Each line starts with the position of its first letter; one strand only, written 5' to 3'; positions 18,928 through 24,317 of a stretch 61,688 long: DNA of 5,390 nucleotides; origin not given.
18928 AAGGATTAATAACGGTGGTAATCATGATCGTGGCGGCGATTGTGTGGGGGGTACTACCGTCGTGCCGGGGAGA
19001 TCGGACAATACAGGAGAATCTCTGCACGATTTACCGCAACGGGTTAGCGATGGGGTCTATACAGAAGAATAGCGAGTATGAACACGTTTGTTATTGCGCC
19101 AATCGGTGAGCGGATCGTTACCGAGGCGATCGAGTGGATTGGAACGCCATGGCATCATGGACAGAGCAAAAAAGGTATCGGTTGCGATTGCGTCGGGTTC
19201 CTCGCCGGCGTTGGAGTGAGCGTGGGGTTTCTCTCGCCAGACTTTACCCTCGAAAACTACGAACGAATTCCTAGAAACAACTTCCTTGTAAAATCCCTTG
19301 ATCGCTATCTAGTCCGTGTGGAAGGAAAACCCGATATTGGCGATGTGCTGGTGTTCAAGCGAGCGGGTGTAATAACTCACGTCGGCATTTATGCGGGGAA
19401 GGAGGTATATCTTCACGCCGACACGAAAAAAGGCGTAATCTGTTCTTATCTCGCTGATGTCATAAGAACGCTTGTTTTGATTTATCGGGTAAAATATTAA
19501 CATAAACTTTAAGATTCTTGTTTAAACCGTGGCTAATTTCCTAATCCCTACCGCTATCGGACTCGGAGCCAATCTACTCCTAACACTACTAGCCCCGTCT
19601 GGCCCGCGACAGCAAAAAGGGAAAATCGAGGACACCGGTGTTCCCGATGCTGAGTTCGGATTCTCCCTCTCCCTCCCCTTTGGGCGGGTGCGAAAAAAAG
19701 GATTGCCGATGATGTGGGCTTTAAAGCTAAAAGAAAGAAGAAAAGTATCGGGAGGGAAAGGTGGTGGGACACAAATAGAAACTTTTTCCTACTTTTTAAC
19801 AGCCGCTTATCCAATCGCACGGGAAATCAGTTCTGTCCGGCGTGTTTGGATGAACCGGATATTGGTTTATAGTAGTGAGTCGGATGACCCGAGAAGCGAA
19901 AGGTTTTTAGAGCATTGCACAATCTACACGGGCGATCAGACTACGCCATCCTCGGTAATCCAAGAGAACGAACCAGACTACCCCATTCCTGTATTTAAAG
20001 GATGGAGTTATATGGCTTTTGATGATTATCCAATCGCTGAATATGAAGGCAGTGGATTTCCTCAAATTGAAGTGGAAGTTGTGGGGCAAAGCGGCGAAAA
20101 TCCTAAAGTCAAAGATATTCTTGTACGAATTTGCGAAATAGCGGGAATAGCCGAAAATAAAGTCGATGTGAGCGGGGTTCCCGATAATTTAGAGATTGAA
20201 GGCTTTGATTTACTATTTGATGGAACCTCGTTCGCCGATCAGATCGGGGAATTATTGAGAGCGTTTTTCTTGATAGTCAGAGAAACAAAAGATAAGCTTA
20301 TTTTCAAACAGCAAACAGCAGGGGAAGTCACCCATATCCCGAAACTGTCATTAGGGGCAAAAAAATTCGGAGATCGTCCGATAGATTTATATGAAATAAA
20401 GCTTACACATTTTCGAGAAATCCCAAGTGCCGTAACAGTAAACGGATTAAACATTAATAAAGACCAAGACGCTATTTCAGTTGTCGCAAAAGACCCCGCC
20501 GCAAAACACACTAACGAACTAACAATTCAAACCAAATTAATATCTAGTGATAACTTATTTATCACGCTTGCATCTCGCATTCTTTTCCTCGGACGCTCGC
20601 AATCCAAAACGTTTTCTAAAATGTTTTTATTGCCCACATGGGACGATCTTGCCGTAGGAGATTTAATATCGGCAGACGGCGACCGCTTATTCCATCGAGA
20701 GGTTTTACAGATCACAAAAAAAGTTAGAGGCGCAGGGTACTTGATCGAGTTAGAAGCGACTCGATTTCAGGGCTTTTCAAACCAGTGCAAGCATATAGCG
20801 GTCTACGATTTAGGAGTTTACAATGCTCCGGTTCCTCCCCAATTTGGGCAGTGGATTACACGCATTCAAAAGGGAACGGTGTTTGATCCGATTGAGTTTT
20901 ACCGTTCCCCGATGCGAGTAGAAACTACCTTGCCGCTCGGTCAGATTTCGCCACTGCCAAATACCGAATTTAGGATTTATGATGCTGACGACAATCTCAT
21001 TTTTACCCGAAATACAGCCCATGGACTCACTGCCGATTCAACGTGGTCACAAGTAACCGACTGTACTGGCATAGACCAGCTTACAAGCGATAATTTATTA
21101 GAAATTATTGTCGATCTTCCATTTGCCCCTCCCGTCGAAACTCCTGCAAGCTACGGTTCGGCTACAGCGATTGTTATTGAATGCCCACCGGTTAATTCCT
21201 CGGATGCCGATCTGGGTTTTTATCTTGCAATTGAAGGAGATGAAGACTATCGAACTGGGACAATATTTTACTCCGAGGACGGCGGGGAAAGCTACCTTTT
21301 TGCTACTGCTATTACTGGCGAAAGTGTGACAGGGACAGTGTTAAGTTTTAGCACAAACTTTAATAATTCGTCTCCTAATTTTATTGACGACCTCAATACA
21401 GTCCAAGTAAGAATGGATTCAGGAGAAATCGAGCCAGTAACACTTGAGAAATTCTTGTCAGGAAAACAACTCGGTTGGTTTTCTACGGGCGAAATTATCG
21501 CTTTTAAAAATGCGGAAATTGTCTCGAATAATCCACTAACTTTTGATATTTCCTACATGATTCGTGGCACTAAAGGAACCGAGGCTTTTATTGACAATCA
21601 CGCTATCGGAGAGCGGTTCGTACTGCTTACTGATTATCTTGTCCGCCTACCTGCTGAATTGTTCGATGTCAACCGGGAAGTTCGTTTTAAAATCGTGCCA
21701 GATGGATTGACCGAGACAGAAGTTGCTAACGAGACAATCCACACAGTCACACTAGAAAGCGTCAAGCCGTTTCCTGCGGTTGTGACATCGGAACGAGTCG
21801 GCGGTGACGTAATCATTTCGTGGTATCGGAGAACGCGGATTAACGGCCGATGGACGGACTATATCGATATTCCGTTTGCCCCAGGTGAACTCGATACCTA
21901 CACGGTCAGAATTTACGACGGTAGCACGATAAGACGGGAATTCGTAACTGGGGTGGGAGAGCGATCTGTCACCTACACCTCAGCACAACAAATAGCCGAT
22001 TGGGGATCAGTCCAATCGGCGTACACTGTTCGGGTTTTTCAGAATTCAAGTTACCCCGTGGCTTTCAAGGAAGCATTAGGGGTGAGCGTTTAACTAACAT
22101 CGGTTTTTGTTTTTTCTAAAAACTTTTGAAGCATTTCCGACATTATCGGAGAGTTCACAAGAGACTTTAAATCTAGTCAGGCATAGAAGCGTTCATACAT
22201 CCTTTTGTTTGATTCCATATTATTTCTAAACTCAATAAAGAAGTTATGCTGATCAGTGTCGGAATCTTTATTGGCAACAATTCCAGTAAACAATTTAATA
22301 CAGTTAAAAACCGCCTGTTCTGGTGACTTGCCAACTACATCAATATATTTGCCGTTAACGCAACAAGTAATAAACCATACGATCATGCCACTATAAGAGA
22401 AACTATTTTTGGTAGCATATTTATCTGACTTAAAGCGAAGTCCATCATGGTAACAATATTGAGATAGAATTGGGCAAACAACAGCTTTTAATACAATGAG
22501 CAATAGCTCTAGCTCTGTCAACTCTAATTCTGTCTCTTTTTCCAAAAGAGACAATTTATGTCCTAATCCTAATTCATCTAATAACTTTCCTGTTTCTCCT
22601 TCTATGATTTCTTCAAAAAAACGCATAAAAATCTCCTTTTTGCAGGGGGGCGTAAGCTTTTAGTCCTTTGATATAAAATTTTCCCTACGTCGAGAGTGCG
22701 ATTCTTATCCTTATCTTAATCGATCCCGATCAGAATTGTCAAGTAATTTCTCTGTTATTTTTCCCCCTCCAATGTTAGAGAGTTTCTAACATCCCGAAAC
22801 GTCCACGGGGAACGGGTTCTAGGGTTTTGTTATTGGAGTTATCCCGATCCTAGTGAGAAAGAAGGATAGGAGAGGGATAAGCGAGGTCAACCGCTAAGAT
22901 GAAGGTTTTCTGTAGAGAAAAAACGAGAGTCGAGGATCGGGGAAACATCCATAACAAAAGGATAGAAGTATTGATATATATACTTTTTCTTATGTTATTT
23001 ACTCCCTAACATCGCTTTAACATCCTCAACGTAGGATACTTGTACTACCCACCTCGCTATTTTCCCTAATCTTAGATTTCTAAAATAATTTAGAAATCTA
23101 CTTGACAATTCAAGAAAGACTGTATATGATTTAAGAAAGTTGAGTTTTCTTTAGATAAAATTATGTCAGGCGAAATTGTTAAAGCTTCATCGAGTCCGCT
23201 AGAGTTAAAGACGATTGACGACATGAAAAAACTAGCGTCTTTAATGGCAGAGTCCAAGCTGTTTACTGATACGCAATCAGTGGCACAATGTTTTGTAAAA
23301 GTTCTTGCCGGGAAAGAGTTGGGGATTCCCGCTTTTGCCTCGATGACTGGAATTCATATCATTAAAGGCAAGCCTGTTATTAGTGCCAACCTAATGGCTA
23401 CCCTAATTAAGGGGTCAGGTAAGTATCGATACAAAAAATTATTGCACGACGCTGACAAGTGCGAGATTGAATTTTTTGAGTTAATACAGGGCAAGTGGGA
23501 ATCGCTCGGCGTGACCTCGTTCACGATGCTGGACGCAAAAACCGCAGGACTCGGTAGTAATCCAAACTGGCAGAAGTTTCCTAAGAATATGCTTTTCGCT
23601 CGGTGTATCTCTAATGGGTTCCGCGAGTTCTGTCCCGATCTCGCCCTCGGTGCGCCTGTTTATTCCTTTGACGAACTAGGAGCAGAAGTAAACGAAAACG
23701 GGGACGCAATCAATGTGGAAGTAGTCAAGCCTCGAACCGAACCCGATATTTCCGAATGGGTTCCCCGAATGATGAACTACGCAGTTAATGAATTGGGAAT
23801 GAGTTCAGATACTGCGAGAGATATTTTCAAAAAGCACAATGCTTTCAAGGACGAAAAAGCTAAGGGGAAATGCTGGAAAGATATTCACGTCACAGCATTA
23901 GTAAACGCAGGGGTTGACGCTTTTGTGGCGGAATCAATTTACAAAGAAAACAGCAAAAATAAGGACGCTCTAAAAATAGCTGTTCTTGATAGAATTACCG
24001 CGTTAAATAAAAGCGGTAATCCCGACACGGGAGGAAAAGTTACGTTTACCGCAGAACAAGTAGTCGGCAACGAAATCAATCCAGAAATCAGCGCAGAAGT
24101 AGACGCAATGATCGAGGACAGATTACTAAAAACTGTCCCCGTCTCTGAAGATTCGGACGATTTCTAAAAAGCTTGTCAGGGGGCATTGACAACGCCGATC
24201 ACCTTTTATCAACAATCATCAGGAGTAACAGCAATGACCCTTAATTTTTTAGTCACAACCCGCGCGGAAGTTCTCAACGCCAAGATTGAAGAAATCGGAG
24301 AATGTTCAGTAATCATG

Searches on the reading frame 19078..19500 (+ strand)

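Call 100: search_protein_families(library=pfam, proteins=[window:19078-19500:+], max_evalue=0.01)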
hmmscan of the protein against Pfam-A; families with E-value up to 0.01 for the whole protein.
window:19078-19500:+ (140 aa): 1 family
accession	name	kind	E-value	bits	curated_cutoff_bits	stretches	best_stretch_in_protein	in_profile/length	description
PF00877.26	NLPC_P60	-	3.6e-10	40.2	23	1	22-126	1-92/105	NlpC/P60 family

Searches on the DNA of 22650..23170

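Call 12: search_rna_families(source=window, start=22650, end=23170, threshold=evalue, max_evalue=10)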
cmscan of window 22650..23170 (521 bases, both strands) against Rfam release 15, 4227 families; matches with E-value up to 10: 2.
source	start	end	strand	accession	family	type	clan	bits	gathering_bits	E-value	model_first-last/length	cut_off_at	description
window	22917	22998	-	RF00616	LhrC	Gene; sRNA;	CL00114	17.1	110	6.7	1-111/111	no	Listeria LhrC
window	23072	23100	-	RF00207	K10_TLS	Cis-reg;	-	14.8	43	6.1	9-40/48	no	K10 transport/localisation element (TLS)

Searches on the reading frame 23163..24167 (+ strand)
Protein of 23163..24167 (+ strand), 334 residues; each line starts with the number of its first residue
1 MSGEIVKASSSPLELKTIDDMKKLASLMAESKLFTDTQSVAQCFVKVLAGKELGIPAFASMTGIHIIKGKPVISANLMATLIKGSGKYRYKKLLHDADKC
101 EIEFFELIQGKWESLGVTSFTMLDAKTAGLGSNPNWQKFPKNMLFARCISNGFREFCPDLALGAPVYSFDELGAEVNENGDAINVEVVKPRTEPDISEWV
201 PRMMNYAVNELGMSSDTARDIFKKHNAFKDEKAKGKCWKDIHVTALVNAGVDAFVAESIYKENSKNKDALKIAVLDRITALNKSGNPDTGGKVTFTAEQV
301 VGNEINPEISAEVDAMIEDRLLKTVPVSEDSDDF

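Call 14: search_protein_families(library=pfam, proteins=[window:23163-24167:+], max_evalue=0.01)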
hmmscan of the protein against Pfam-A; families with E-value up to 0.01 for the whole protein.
window:23163-24167:+ (334 aa): 0 families

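Call 15: search_protein_families(library=phrogs, proteins=[window:23163-24167:+], max_evalue=0.001)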
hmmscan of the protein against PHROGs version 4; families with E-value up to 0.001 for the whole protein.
window:23163-24167:+ (334 aa): 2 families
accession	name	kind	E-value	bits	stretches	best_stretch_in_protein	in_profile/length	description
phrog_561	-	DNA, RNA and nucleotide metabolism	9.5e-26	92.3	1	6-198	290-491/633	RecT-like ssDNA annealing protein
phrog_4171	-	DNA, RNA and nucleotide metabolism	3.7e-08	34.4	0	46-87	70-111/392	RecT-like ssDNA annealing protein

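Call 21: find_related_loci(query=window:23163-24167:+, collection=viral_contigs, flank=10000)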
Query window:23163-24167:+ (334 aa) in viral_contigs; peptide patterns used: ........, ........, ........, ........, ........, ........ (x = any residue, [..] = any of these).
2 stretches matched a pattern, but none encodes a relative of the query by tblastn (E <= 1e-3).
